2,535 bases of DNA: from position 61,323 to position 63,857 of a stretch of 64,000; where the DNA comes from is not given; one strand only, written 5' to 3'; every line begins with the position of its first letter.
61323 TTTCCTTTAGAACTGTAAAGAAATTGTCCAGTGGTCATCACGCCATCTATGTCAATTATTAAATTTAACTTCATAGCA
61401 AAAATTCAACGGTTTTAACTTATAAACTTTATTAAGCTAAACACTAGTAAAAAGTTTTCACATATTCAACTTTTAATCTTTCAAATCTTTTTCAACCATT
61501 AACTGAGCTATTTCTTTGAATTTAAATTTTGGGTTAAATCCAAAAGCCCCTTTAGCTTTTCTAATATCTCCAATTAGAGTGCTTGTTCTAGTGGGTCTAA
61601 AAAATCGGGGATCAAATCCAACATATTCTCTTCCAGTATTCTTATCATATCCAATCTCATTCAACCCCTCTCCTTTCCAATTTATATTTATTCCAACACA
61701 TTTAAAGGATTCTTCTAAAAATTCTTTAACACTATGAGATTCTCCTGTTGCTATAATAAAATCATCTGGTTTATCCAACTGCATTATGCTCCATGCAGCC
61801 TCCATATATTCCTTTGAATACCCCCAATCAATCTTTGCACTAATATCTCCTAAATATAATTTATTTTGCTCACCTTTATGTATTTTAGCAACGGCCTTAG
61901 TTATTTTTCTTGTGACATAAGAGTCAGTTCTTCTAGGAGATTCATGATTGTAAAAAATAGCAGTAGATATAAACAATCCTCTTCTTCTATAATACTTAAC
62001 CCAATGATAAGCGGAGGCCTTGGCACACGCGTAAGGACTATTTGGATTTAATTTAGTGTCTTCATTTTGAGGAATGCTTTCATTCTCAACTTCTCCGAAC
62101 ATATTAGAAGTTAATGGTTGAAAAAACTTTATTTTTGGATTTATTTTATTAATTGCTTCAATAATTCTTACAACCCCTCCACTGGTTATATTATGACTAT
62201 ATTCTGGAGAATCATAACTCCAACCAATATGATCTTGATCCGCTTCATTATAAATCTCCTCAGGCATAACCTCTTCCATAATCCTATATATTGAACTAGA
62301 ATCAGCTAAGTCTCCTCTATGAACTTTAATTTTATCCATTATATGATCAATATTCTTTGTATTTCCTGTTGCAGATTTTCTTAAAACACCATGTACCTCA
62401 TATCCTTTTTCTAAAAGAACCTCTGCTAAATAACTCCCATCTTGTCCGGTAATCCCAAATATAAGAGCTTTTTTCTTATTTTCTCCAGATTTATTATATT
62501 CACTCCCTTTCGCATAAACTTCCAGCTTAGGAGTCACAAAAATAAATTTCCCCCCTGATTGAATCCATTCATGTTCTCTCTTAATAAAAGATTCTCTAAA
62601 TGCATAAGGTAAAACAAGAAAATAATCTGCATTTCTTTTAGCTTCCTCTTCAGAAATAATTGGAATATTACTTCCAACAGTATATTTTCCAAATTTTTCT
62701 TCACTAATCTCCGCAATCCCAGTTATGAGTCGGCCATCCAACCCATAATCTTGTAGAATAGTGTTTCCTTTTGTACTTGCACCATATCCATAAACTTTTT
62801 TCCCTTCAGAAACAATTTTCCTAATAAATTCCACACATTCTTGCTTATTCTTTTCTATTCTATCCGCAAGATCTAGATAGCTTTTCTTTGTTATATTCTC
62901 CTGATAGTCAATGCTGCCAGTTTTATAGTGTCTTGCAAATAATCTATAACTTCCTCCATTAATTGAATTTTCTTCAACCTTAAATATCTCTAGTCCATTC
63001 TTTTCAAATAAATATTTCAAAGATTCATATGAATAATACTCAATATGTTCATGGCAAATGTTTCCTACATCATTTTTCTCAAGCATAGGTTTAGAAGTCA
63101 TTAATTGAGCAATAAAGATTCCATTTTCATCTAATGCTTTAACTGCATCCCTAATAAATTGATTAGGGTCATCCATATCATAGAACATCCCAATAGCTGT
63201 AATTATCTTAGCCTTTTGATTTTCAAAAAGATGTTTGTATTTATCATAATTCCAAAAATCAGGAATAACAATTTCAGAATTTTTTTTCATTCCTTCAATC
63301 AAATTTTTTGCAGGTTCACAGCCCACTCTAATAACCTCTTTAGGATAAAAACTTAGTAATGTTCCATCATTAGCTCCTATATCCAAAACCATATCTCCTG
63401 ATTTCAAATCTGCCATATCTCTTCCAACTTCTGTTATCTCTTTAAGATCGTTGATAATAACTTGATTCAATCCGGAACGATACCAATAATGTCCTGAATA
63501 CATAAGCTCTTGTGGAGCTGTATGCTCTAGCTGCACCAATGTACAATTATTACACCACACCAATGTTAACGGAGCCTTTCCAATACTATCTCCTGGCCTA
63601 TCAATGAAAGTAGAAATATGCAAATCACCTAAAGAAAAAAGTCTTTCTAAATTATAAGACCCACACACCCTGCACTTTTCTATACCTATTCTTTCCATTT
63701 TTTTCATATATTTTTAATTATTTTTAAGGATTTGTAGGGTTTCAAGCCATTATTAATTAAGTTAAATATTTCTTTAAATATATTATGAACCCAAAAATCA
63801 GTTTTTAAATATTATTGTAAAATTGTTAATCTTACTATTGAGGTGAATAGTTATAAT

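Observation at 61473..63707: Single-polypeptide fusion of a C-methyltransferase-like enzyme with GDP-mannose 4,6-dehydratase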

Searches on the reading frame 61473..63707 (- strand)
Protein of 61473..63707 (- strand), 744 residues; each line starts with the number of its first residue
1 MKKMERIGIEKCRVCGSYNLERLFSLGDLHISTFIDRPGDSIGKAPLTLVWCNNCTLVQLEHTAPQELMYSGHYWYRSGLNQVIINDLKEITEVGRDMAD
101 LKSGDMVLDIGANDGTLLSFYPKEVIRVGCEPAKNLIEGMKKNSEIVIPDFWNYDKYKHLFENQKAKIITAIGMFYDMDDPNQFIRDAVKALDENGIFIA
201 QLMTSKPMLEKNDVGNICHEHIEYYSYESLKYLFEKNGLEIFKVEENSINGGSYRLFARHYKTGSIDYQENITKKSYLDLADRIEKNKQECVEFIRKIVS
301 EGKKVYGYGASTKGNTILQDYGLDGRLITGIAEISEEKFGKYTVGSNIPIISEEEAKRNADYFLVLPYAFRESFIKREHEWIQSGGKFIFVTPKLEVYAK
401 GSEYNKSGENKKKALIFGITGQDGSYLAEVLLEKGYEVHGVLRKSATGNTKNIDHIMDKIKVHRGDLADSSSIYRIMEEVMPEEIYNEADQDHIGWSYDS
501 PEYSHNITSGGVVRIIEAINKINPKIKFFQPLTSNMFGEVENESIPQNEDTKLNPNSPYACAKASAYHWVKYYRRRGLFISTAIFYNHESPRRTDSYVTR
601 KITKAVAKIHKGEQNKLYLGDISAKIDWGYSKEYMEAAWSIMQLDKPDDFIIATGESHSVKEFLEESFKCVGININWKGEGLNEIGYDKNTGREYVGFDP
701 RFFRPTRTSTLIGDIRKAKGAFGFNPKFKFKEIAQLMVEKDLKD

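Call 5: search_protein_families(library=pfam, proteins=[window:61473-63707:-], max_evalue=0.01)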
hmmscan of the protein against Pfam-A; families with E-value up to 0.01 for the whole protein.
window:61473-63707:- (744 aa): 10 families
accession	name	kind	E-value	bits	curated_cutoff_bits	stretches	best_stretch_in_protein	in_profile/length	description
PF16363.11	GDP_Man_Dehyd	-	7.1e-107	358.1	27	1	415-737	1-332/332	GDP-mannose 4,6 dehydratase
PF01370.27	Epimerase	-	3.2e-54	184.3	20.9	1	414-652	1-239/240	NAD dependent epimerase/dehydratase family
PF08484.17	Methyltransf_14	-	2.1e-30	106.1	23.5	1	273-393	39-160/160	C-methyltransferase C-terminal domain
PF13489.12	Methyltransf_23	-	2.1e-12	47.5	27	1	99-241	17-161/164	Methyltransferase domain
PF08421.16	Methyltransf_13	-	5e-11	43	31.3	1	12-70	1-62/62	Putative zinc binding domain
PF04321.23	RmlD_sub_bind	-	7.6e-06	25.6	27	1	413-589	2-155/287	RmlD substrate binding domain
PF05368.20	NmrA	-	0.00041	20.5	27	1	411-480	2-70/298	NmrA-like family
PF08242.18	Methyltransf_12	-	0.00082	20.5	30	1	108-198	1-98/98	Methyltransferase domain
PF08241.18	Methyltransf_11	-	0.0053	17.8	21.2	0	108-199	1-94/95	Methyltransferase domain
PF13847.12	Methyltransf_31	-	0.0091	16.1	27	0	102-206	2-120/145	Methyltransferase domain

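Call 6: search_protein_families(library=ncbifam, proteins=[window:61473-63707:-], max_evalue=0.01)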
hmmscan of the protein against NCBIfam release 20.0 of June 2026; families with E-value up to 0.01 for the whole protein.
window:61473-63707:- (744 aa): 14 families
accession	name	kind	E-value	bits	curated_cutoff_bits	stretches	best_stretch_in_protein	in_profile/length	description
TIGR01472.1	gmd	equivalog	5e-117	390.9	415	1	412-743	1-340/342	GDP-mannose 4,6-dehydratase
TIGR01181.1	dTDP_gluc_dehyt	equivalog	2.2e-22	79.6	365.1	1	415-665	3-255/321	dTDP-glucose 4,6-dehydratase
TIGR04180.1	EDH_00030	hypoth_equivalog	2.1e-19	69.7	475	1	415-668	2-253/297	NAD-dependent 4,6-dehydratase LegB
TIGR02622.1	CDP_4_6_dhtase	equivalog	8.4e-14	51.5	278.45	1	410-575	3-170/352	CDP-glucose 4,6-dehydratase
TIGR01179.1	galE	equivalog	1.1e-10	40.8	262.3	1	414-570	2-156/332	UDP-glucose 4-epimerase GalE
NF007582.0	PRK10217.1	equivalog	4.3e-06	26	698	1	412-581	2-183/355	dTDP-glucose 4,6-dehydratase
NF041015.1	UDPsulfquin_syn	equivalog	1e-05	24.7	575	1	454-579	62-194/384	UDP-sulfoquinovose synthase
NF045667.1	MTase_DVU1556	equivalog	2e-05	24.1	155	1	90-248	9-169/213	DVU_1556 family methyltransferase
TIGR02919.1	TIGR02919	equivalog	0.00016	20.5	338.3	1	134-189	231-286/438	accessory Sec system glycosylation chaperone GtfB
NF043036.1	ErythonDh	equivalog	0.00037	19.8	325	1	413-578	2-168/321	D-erythronate dehydrogenase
TIGR03466.1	HpnA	hypoth_equivalog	0.00097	18.1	367.65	1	413-480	2-65/327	hopanoid-associated sugar epimerase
NF007490.0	PRK10084.1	subfamily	0.0014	17.6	649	0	415-578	4-187/361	dTDP-glucose 4,6-dehydratase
TIGR02072.1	BioC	equivalog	0.0016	18.3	184.95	1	107-250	38-182/244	malonyl-ACP O-methyltransferase BioC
TIGR01214.1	rmlD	equivalog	0.0058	15.8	224.05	1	414-592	2-157/285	dTDP-4-dehydrorhamnose reductase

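Call 10: find_homologous_proteins(query=window:61476-63707:-, max_evalue=1e-20)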
Query window:61476-63707:- (744 aa): 7069 proteins with E <= 1e-20 among 8000 candidates; the best 120 are listed.
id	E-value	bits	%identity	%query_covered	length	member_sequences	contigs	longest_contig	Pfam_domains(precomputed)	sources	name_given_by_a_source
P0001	0.0e+0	1712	100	100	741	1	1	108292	PF13489.13,PF08421.17,PF04321.24,PF16363.12,PF08484.18,PF01370.28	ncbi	ncbi:MAG: GDP-mannose 4,6-dehydratase [archaeon]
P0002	0.0e+0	1223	71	99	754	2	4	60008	PF13489.13,PF08421.17,PF04321.24,PF16363.12,PF08484.18,PF01370.28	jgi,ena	-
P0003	0.0e+0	1184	68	100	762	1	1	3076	PF13489.13,PF08421.17,PF16363.12,PF05368.20,PF08484.18,PF01370.28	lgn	-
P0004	0.0e+0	1164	67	99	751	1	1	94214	PF13489.13,PF08421.17,PF16363.12,PF08484.18,PF01370.28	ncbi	ncbi:MAG: GDP-mannose 4,6-dehydratase [archaeon]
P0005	0.0e+0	1157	67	100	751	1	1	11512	PF13489.13,PF08421.17,PF16363.12,PF05368.20,PF08484.18,PF01370.28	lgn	-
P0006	0.0e+0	1136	69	99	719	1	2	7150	PF13489.13,PF08421.17,PF04321.24,PF16363.12,PF08484.18,PF01370.28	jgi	-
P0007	0.0e+0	1131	65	100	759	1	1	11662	PF13489.13,PF08421.17,PF04321.24,PF16363.12,PF05368.20,PF08484.18,PF01370.28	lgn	-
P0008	0.0e+0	1124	68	99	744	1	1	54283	PF13489.13,PF08421.17,PF16363.12,PF08484.18,PF01370.28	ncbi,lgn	-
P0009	0.0e+0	1110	67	98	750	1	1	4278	PF13489.13,PF08421.17,PF16363.12,PF08484.18,PF01370.28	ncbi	-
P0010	0.0e+0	1110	68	99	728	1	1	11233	PF13489.13,PF08421.17,PF16363.12,PF08484.18,PF01370.28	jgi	jgi:GDPmannose 4,6-dehydratase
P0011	0.0e+0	1106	66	99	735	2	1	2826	PF13489.13,PF08421.17,PF16363.12,PF08484.18,PF01370.28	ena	-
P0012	0.0e+0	1104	66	98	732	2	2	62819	PF13489.13,PF08421.17,PF16363.12,PF08484.18,PF01370.28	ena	-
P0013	0.0e+0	1104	66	99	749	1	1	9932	PF13489.13,PF08421.17,PF16363.12,PF08484.18,PF01370.28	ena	-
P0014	0.0e+0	1102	67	99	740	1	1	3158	PF13489.13,PF08421.17,PF16363.12,PF08484.18,PF01370.28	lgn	-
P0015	0.0e+0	1097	66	100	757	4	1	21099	PF13489.13,PF08421.17,PF16363.12,PF08484.18,PF01370.28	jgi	-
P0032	9.8e-256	869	54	99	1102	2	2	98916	PF13489.13,PF08421.17,PF16363.12,PF00293.35,PF08484.18,PF14815.13,PF01370.28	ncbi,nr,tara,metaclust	ncbi:MAG: hypothetical protein CMH61_02875 [Nanoarchaeota archaeon]|nr:hypothetical protein [Nanoarc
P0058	1.1e-181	624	43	99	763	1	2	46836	PF13489.13,PF08421.17,PF04321.24,PF16363.12,PF02719.22,PF05368.20,PF08484.18,PF01370.28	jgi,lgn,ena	-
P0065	7.2e-174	598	48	45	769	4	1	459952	PF13489.13,PF08421.17,PF04321.24,PF16363.12,PF08484.18,PF01370.28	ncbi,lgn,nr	ncbi:GDP-mannose 4,6-dehydratase [Patescibacteria group bacterium]|nr:GDP-mannose 4,6-dehydratase [P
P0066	1.5e-173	597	48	45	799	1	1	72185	PF13489.13,PF08421.17,PF04321.24,PF16363.12,PF08484.18,PF01370.28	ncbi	-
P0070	5.6e-171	589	47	45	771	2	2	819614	PF13489.13,PF08421.17,PF04321.24,PF16363.12,PF08484.18,PF01370.28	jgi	jgi:GDPmannose 4,6-dehydratase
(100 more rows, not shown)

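Call 24: find_related_loci(query=A1, collection=genome_contigs, flank=10000)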
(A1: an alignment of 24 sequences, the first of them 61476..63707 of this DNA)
Query A1 (744 aa) in genome_contigs; peptide patterns used: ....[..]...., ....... (x = any residue, [..] = any of these).
600 stretches matched a pattern (row limit reached: there are more); 589 encode a relative of the query (tblastn E <= 1e-3); the best 80 are kept; 80 distinct loci.
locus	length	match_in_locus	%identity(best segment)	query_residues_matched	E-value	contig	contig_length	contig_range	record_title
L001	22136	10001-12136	68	10-744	0e+0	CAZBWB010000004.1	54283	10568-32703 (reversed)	MAG TPA_asm: Candidatus Woesearchaeota archaeon isolate binchicken_co178_247 genome assembly, contig: NODE_1061_length_5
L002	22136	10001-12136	66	9-739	0e+0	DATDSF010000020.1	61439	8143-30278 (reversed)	MAG TPA_asm: Candidatus Nanoarchaeia archaeon isolate SMAG_U7996 k141_104559, whole genome shotgun sequence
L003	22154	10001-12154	57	12-743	0e+0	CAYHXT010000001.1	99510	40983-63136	MAG TPA_asm: uncultured Methanosarcinales archaeon isolate ERP119705_co16_404 genome assembly, contig: NODE_81_length_99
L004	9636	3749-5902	56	12-743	0e+0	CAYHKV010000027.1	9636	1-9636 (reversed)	MAG TPA_asm: uncultured Methanosarcinales archaeon isolate ERP119705_co13_634 genome assembly, contig: NODE_8849_length_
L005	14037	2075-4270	53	9-743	0e+0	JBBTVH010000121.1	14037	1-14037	MAG: Patescibacteria group bacterium isolate H52-bin047_1 H52_bin047_1_000000000121, whole genome shotgun sequence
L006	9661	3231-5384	55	12-743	0e+0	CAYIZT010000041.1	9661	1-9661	MAG TPA_asm: uncultured Methanosarcinales archaeon isolate ERP119705_co9_54 genome assembly, contig: NODE_9801_length_96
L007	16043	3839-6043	55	7-744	0e+0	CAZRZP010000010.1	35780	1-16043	MAG TPA_asm: uncultured Methanosarcinales archaeon isolate SRP200020_co5_201 genome assembly, contig: NODE_1745_length_3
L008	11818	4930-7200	53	9-743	0e+0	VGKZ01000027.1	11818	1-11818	MAG: Candidatus Peregrinibacteria bacterium isolate K_DeepCast_65m_m2_238 K_DeepCast_65m_m2_238_Ga0194128_10009570, whol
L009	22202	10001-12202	54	12-743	0e+0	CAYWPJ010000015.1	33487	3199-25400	MAG TPA_asm: uncultured Methanosarcinales archaeon isolate binchicken_co266_71 genome assembly, contig: NODE_2237_length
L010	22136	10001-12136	66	10-744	0e+0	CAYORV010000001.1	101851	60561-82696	MAG TPA_asm: Candidatus Woesearchaeota archaeon isolate SRP104257_co1_218 genome assembly, contig: NODE_14_length_101851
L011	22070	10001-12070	48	12-718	0e+0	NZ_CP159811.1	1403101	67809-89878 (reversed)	Candidatus Pelagibacter sp. Uisw_137 chromosome, complete genome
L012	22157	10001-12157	47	12-743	0e+0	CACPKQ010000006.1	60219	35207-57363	MAG: uncultured Pelagibacteraceae bacterium isolate AG-439-I19 genome assembly, contig: AG-439-I19_NODE_6, whole genome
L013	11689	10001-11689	56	12-572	0e+0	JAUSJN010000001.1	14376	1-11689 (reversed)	MAG: Nanoarchaeota archaeon isolate E14_metabat.bin.302 E14_k141_1620274, whole genome shotgun sequence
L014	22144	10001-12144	71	2-743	0e+0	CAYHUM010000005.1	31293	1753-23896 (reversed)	MAG TPA_asm: Candidatus Woesearchaeota archaeon isolate ERP119705_co17_177 genome assembly, contig: NODE_1520_length_312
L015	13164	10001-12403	68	12-744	0e+0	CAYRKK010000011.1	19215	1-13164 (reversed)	MAG TPA_asm: Candidatus Woesearchaeota archaeon isolate SRP178699_co2_118 genome assembly, contig: NODE_2043_length_1921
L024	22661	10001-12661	58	3-742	2e-148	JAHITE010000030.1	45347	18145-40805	MAG: Candidatus Omnitrophota bacterium isolate MM_PC_MetaG.mb.2 MM_PC_MetaG.mb.2_k141_543082, whole genome shotgun seque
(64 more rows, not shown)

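Call 31: find_encoding_contigs(protein=P0065, flank=10000, max_places=1)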
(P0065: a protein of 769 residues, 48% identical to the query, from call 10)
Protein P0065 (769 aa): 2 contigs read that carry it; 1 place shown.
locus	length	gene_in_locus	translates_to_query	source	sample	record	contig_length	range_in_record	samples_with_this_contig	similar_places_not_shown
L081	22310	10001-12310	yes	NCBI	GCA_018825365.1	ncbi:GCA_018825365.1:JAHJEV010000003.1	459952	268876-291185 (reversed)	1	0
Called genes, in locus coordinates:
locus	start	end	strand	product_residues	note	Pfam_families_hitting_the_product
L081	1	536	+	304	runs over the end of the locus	PF03706:LPG_synthase_TM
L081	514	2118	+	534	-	PF13231:PMT_2 (weak)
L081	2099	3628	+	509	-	PF13231:PMT_2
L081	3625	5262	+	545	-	PF13231:PMT_2 (weak)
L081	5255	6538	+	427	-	PF01943:Polysacc_synt, PF13440:Polysacc_synt_3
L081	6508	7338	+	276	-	PF13641:Glyco_tranf_2_3 (weak), PF00535:Glycos_transf_2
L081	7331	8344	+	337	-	PF00535:Glycos_transf_2, PF10111:Glyco_tranf_2_2 (weak), PF13632:Glyco_trans_2_3 (weak)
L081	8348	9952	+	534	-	PF02310:B12-binding, PF04055:Radical_SAM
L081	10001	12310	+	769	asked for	PF01370:Epimerase, PF04321:RmlD_sub_bind, PF16363:GDP_Man_Dehyd, PF08421:Methyltransf_13, PF13489:Methyltransf_23, PF08484:Methyltransf_14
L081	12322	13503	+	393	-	PF13439:Glyco_transf_4, PF00534:Glycos_transf_1, PF13692:Glyco_trans_1_4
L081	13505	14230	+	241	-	PF01209:Ubie_methyltran (weak), PF02353:CMAS (faint), PF13489:Methyltransf_23, PF05175:MTS (weak), PF13847:Methyltransf_31, PF08241:Methyltransf_11, PF08242:Methyltransf_12, PF13649:Methyltransf_25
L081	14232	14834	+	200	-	PF01555:N6_N4_Mtase (faint), PF02353:CMAS (weak), PF13489:Methyltransf_23, PF07021:MetW, PF13847:Methyltransf_31, PF08241:Methyltransf_11, PF08242:Methyltransf_12, PF13649:Methyltransf_25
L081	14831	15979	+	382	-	PF13439:Glyco_transf_4, PF00534:Glycos_transf_1, PF13692:Glyco_trans_1_4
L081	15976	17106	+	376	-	PF13439:Glyco_transf_4 (weak), PF00534:Glycos_transf_1, PF13692:Glyco_trans_1_4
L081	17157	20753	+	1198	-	-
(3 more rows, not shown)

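Call 32: find_encoding_contigs(protein=P0070, flank=10000, max_places=1)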
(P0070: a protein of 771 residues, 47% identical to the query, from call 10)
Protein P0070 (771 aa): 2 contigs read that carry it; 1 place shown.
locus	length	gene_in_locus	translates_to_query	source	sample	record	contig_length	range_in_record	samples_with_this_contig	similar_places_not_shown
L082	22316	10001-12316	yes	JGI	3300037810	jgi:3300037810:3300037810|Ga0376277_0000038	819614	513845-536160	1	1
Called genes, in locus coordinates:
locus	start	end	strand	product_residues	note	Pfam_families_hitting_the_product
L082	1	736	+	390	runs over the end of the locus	PF02366:PMT (weak), PF13231:PMT_2 (weak)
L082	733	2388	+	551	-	PF02366:PMT, PF13231:PMT_2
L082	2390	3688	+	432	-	PF01943:Polysacc_synt, PF13440:Polysacc_synt_3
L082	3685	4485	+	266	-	PF00535:Glycos_transf_2, PF10111:Glyco_tranf_2_2 (weak)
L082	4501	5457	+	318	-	PF01370:Epimerase, PF02719:Polysacc_synt_2 (faint), PF04321:RmlD_sub_bind (weak), PF01073:3Beta_HSD, PF07993:NAD_binding_4 (faint), PF16363:GDP_Man_Dehyd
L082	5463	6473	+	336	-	PF00535:Glycos_transf_2, PF10111:Glyco_tranf_2_2, PF13641:Glyco_tranf_2_3, PF13632:Glyco_trans_2_3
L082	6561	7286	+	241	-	-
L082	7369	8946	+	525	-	PF02310:B12-binding (weak), PF04055:Radical_SAM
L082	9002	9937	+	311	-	PF01370:Epimerase, PF04321:RmlD_sub_bind, PF16363:GDP_Man_Dehyd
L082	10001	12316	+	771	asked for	PF01370:Epimerase, PF04321:RmlD_sub_bind, PF16363:GDP_Man_Dehyd, PF08421:Methyltransf_13, PF13489:Methyltransf_23, PF08484:Methyltransf_14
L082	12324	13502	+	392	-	PF13439:Glyco_transf_4, PF13579:Glyco_trans_4_4 (weak), PF00534:Glycos_transf_1, PF13692:Glyco_trans_1_4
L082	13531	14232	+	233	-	PF13489:Methyltransf_23, PF13847:Methyltransf_31, PF08241:Methyltransf_11, PF08242:Methyltransf_12, PF13649:Methyltransf_25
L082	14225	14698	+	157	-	PF00132:Hexapep, PF14602:Hexapep_2 (weak)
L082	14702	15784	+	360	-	PF13439:Glyco_transf_4, PF13579:Glyco_trans_4_4 (weak), PF20706:GT4-conflict, PF00534:Glycos_transf_1, PF13692:Glyco_trans_1_4, PF13524:Glyco_trans_1_2 (weak)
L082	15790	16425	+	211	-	PF02353:CMAS (weak), PF13489:Methyltransf_23, PF13847:Methyltransf_31, PF08241:Methyltransf_11, PF08242:Methyltransf_12, PF13649:Methyltransf_25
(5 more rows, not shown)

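Call 33: find_encoding_contigs(protein=P0066, flank=10000, max_places=1)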
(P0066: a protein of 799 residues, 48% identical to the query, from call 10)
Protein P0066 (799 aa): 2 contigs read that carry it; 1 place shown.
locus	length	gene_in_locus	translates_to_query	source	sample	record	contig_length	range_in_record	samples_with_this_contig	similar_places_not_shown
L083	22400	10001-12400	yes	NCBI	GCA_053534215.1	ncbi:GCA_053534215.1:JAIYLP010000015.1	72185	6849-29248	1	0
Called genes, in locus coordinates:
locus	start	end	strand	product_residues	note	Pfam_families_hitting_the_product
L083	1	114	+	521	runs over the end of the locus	PF01943:Polysacc_synt, PF13440:Polysacc_synt_3, PF01554:MatE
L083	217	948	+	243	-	PF00483:NTP_transferase, PF12804:NTP_transf_3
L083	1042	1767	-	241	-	PF02475:TRM5-TYW2_MTfase (weak), PF01728:FtsJ (faint), PF05050:Methyltransf_21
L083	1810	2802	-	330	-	PF00106:adh_short (weak), PF04321:RmlD_sub_bind, PF01073:3Beta_HSD, PF01370:Epimerase, PF02719:Polysacc_synt_2 (weak), PF07993:NAD_binding_4, PF13460:NAD_binding_10 (weak), PF16363:GDP_Man_Dehyd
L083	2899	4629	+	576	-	PF08421:Methyltransf_13, PF13489:Methyltransf_23, PF08241:Methyltransf_11 (faint), PF08484:Methyltransf_14, PF00908:dTDP_sugar_isom, PF14667:Polysacc_synt_C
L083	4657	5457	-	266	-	PF00535:Glycos_transf_2 (weak)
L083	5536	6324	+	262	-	PF01209:Ubie_methyltran (weak), PF07021:MetW (weak), PF13489:Methyltransf_23 (weak), PF13847:Methyltransf_31, PF08241:Methyltransf_11, PF13649:Methyltransf_25, PF08242:Methyltransf_12 (weak)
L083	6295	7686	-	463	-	PF02310:B12-binding, PF04055:Radical_SAM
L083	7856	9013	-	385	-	PF01075:Glyco_transf_9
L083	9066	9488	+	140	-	-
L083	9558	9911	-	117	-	-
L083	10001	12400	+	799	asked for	PF01370:Epimerase, PF04321:RmlD_sub_bind (weak), PF16363:GDP_Man_Dehyd, PF08421:Methyltransf_13, PF13489:Methyltransf_23, PF08484:Methyltransf_14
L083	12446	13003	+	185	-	PF00293:NUDIX (weak)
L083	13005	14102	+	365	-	PF01041:DegT_DnrJ_EryC1, PF00155:Aminotran_1_2, PF00266:Aminotran_5, PF01053:Cys_Met_Meta_PP, PF01212:Beta_elim_lyase (weak)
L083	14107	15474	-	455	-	PF02310:B12-binding, PF04055:Radical_SAM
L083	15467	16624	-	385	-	PF26337:Gtf3_C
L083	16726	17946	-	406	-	-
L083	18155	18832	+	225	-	PF00676:E1_dh, PF13292:DXP_synthase_N (weak)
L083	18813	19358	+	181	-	PF02779:Transket_pyr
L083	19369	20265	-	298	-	PF01370:Epimerase, PF04321:RmlD_sub_bind, PF16363:GDP_Man_Dehyd (weak)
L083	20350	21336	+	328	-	PF01370:Epimerase, PF02719:Polysacc_synt_2 (weak), PF16363:GDP_Man_Dehyd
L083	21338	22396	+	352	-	PF04055:Radical_SAM, PF13186:SPASM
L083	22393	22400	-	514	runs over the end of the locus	PF01467:CTP_transf_like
